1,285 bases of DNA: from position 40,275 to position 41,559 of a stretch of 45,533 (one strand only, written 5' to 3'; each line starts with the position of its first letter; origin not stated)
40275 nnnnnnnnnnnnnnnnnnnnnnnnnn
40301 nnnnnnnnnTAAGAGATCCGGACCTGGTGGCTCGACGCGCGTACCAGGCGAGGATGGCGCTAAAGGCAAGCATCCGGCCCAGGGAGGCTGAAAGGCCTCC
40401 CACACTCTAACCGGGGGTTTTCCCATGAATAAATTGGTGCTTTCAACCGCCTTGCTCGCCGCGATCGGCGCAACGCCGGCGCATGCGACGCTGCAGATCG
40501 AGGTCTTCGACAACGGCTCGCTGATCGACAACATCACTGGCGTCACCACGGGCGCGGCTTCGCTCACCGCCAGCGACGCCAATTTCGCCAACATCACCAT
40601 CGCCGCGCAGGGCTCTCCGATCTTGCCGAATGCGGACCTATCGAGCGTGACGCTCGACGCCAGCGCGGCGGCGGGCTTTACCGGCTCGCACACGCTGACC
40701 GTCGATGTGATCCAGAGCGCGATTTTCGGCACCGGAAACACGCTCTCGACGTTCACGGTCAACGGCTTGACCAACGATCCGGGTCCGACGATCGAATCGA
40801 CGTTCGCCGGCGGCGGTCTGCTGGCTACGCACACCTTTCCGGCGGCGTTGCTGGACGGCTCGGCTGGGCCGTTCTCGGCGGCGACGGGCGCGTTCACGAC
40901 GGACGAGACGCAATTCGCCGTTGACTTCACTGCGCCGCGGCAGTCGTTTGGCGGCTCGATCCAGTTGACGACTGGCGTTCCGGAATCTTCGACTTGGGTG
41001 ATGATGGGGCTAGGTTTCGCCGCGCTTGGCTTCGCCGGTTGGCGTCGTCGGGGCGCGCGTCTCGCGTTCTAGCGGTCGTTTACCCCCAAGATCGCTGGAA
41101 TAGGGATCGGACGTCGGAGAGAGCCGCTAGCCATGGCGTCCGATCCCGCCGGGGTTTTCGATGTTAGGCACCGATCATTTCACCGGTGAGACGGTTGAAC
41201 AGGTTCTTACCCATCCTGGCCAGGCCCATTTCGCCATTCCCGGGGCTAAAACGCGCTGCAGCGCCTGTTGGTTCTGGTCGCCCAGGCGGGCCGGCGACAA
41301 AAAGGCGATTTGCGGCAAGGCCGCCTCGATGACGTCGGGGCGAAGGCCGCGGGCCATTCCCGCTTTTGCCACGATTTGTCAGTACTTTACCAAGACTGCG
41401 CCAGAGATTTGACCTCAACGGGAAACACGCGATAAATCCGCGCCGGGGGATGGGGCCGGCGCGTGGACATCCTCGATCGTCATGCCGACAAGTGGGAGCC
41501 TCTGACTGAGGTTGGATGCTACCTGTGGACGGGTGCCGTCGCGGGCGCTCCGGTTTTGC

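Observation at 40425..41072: Phage-encoded PEP-CTERM secreted protein between terminase and portal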

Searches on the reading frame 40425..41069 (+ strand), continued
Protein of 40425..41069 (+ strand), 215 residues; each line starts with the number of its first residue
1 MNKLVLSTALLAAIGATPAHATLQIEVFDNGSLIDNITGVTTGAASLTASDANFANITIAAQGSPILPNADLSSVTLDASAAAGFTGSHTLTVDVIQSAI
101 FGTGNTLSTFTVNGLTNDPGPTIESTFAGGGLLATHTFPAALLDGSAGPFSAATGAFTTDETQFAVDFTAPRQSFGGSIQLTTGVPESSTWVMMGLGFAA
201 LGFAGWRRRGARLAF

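Call 97: find_encoding_contigs(protein=P0133, flank=8000, max_places=1)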
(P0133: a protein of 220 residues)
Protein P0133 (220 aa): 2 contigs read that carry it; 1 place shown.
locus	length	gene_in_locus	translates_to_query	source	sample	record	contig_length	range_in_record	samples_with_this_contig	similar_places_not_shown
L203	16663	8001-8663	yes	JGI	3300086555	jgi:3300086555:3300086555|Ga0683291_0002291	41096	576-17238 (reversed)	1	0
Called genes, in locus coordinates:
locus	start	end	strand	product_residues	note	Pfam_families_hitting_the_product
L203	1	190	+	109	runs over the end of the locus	-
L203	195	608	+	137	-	-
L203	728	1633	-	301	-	PF14338:Mrr_N, PF04471:Mrr_cat, PF22722:NA-iREase1 (weak)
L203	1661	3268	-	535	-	PF01039:Carboxyl_trans, PF03255:ACCA, PF06833:MdcE (faint)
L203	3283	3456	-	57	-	-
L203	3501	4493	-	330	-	PF01007:IRK (faint), PF07885:Ion_trans_2, PF17655:IRK_C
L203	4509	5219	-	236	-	PF02798:GST_N, PF13417:GST_N_3, PF13409:GST_N_2, PF13410:GST_C_2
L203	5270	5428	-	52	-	-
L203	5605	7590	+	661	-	PF00289:Biotin_carb_N, PF02222:ATP-grasp (faint), PF02786:CPSase_L_D2, PF07478:Dala_Dala_lig_C (weak), PF02785:Biotin_carb_C, PF25919:BSH_CusB (faint), PF00364:Biotin_lipoyl, PF25917:BSH_RND (weak)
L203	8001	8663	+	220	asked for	PF07589:PEP_exosort_dom (weak)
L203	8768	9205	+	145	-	PF07370:DUF1489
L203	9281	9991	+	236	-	-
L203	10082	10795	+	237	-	PF00226:DnaJ (weak)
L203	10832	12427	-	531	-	PF13354:Beta-lactamase2, PF00768:Peptidase_S11, PF05036:SPOR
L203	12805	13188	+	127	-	PF09361:Phasin_2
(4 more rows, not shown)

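Call 98: find_encoding_contigs(protein=P0305, flank=8000, max_places=1)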
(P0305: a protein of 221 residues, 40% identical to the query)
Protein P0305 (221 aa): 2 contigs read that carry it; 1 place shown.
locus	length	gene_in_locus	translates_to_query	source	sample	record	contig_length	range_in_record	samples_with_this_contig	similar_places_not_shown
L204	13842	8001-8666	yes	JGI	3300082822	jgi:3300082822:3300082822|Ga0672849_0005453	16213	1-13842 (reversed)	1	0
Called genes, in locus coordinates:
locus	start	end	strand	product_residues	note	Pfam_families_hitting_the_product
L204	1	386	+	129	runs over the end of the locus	-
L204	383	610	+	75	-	-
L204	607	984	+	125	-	-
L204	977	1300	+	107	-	-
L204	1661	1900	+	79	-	-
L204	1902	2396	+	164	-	-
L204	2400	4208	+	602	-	-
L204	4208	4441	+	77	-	PF24729:Acb2_Tad1_hairpin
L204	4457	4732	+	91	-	PF11195:Tad2-like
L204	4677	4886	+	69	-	-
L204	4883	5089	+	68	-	-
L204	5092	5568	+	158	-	-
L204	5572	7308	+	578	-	-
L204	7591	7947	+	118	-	-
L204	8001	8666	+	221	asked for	PF07589:PEP_exosort_dom (faint)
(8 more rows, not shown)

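Call 99: find_encoding_contigs(protein=P0278, flank=8000, max_places=1)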
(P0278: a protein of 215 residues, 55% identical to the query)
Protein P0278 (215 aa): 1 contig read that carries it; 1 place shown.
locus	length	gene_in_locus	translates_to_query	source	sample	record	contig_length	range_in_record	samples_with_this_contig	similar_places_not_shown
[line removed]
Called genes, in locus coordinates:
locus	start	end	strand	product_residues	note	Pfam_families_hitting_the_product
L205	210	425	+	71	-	-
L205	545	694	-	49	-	-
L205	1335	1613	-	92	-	PF14026:SCO4226-like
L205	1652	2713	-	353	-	PF00296:Bac_luciferase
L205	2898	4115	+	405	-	PF08309:LVIVD (faint)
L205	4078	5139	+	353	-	PF02492:cobW, PF07683:CobW_C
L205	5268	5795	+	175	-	-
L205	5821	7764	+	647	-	PF13414:TPR_11, PF13424:TPR_12, PF13432:TPR_16, PF14559:TPR_19, PF00515:TPR_1, PF07719:TPR_2, PF13414:TPR_11, PF00685:Sulfotransfer_1, +16 more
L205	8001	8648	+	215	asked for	PF07589:PEP_exosort_dom (weak)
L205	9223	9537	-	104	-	-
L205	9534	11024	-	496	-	PF00370:FGGY_N, PF02782:FGGY_C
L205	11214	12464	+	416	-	PF00072:Response_reg, PF00211:Guanylate_cyc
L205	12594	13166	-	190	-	PF07813:LTXXQ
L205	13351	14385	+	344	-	PF00296:Bac_luciferase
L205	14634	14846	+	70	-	-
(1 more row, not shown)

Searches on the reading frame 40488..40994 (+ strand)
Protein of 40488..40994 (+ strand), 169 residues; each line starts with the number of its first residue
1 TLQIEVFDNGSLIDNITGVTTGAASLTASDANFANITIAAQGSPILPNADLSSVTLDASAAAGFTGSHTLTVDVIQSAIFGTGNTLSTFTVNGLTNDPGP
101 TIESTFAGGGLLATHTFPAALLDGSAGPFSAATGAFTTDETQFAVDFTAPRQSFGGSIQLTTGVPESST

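Call 66: predict_structure(alignment_id=A4)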
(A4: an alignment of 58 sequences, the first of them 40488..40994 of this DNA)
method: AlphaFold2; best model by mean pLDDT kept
length: 169 residues; sequences in the alignment: 58
mean_pLDDT: 92.1   pTM: 0.87
mean pLDDT of the five models: 92.1, 91.0, 90.8, 90.4, 89.1
residues with pLDDT >= 90: 130; 70-90: 33; 50-70: 6; < 50: 0
segments of 3 or more residues with pLDDT < 50: none
pLDDT, mean of each block of 10 residues (from residue 1): 97 97 95 96 85 91 95 95 92 85 95 95 93 92 96 95 70
secondary structure, 60 per line:
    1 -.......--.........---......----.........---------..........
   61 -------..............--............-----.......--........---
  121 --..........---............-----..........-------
elements in order: E2-8 E11-19 E23-28 E33-41 E51-60 E68-81 E84-95 E101-107 E110-117 E123-132 E136-147 E153-162

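Call 69: fold_search(model_id=the predicted structure, library=pdb)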
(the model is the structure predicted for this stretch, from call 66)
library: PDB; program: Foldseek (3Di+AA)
matches with E <= 10: 1368; with E <= 0.001: 8
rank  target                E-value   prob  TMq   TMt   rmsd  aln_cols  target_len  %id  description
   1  2xom_A                1.8e-04  1.00  0.42  0.48   8.6       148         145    9  Atomic resolution structure of TmCBM61 in complex with beta-1,4- galactotriose (released 2010-09-08)
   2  8iqe_C                3.2e-04  1.00  0.43  0.16   8.3       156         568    7  Crystal structure of tetrameric K2-2 TSP (released 2024-02-21)
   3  8xmz_A                5.1e-04  1.00  0.39  0.46   8.3       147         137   12  Crystal structure of a novel porphyran-binding carbohydrate binding module (released 2024-01-17)
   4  2xon_L                5.3e-04  1.00  0.43  0.48   8.6       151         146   10  Structure of TmCBM61 in complex with beta-1,4-galactotriose at 1.4 A resolution (released 2010-09-08)
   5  8iqe_D                5.6e-04  1.00  0.39  0.15   8.0       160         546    9  Crystal structure of tetrameric K2-2 TSP (released 2024-02-21)
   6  8iq9_A                8.1e-04  1.00  0.43  0.16   8.1       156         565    7  Crystal structure of trimeric K2-2 TSP in complex with tetrasaccharide and octasaccharide (released 2024-02-21)
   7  8hhv_A                8.5e-04  1.00  0.41  0.18  11.3       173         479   14  endo-alpha-D-arabinanase EndoMA1 from Microbacterium arabinogalactanolyticum (released 2023-08-16)
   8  7xyc_A                9.9e-04  1.00  0.42  0.16   6.7       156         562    8  CryoEM structure of Klebsiella phage Kp7 type II tail fiber gp52 in vitro (released 2023-06-07)
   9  9cyn_A                1.2e-03  1.00  0.45  0.37   9.7       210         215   14  Flagellar filament sheath protein FlaA1 (released 2026-03-18)
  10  8iqe_A                1.3e-03  1.00  0.40  0.15   7.9       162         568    9  Crystal structure of tetrameric K2-2 TSP (released 2024-02-21)
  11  8ic1_A                1.3e-03  1.00  0.41  0.18  10.9       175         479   14  endo-alpha-D-arabinanase EndoMA1 D51N mutant from Microbacterium arabinogalactanolyticum in complex with arabinooligos (released 2023-08-16)
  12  8iq9_B                1.5e-03  1.00  0.43  0.16   6.4       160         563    8  Crystal structure of trimeric K2-2 TSP in complex with tetrasaccharide and octasaccharide (released 2024-02-21)
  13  4d0q                  1.7e-03  0.99  0.36  0.37   7.6       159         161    8  Hyaluronan Binding Module of the Streptococcal Pneumoniae Hyaluronate Lyase (released 2014-08-06)
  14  3p6b_A                2.1e-03  0.99  0.39  0.37   8.9       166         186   10  The crystal structure of CelK CBM4 from Clostridium thermocellum (released 2011-08-24)
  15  3zm8_A                2.1e-03  0.99  0.32  0.16   8.1       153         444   18  Crystal structure of Podospora anserina GH26-CBM35 beta-(1,4)- mannanase (released 2013-04-17)
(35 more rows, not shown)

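Call 70: fold_search(model_id=the predicted structure, library=viral)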
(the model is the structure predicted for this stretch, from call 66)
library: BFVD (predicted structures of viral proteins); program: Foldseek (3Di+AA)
matches with E <= 10: 1613; with E <= 0.001: 39
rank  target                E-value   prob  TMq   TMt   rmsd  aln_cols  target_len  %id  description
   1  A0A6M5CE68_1          1.9e-05  1.00  0.39  0.11  10.1       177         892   13  (no name in the UniProt tables at hand)
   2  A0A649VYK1            4.2e-05  1.00  0.44  0.16   7.5       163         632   18  Minor tail protein [Microbacterium phage Teamocil]
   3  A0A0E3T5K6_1          7.0e-05  1.00  0.42  0.10  12.8       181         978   10  Tail fiber [Bacillus phage Stills]
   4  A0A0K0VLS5            7.8e-05  1.00  0.43  0.13   7.9       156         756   12  Tail fiber protein [Klebsiella phage KLPN1]
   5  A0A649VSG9            8.2e-05  1.00  0.44  0.12   7.2       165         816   17  Minor tail protein [Microbacterium phage Jayden]
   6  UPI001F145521         8.6e-05  1.00  0.39  0.10  11.1       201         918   10  (no name look-up for this kind of identifier)
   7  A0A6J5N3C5            1.1e-04  1.00  0.42  0.15   7.6       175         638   10  Peptidase S74 domain-containing protein [uncultured Caudovirales phage]
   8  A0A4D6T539            1.2e-04  1.00  0.44  0.29   8.1       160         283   14  Tail fiber family protein [Klebsiella phage vB_KpnP_FZ12]
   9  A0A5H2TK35            1.5e-04  1.00  0.43  0.10   7.8       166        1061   11  (no name in the UniProt tables at hand)
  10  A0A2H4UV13            1.7e-04  1.00  0.48  0.28  10.0       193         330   11  Core protein [Bodo saltans virus]
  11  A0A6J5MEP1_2          1.8e-04  1.00  0.40  0.12  12.3       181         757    9  Uncharacterized protein [uncultured Caudovirales phage]
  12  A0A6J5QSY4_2          2.2e-04  1.00  0.40  0.07   8.6       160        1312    9  Carbohydrate-binding, CenC-like [uncultured Caudovirales phage]
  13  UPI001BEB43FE         2.4e-04  0.99  0.31  0.10  10.5       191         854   10  (no name look-up for this kind of identifier)
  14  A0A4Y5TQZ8            2.5e-04  1.00  0.40  0.15  10.4       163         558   14  (no name in the UniProt tables at hand)
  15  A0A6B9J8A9            2.7e-04  1.00  0.44  0.08   7.6       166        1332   13  (no name in the UniProt tables at hand)
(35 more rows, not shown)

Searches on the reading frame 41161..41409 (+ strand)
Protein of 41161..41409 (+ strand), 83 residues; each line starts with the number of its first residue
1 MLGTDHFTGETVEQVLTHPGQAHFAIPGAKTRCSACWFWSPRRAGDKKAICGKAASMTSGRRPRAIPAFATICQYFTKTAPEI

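Call 4: search_protein_families(library=pfam, proteins=[window:41161-41409:+], max_evalue=0.1)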
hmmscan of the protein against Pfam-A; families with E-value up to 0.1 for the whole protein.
window:41161-41409:+ (83 aa): 0 families

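Call 75: search_protein_families(library=phrogs, proteins=[window:41161-41409:+], max_evalue=0.01)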
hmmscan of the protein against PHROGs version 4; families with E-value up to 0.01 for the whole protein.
window:41161-41409:+ (83 aa): 0 families
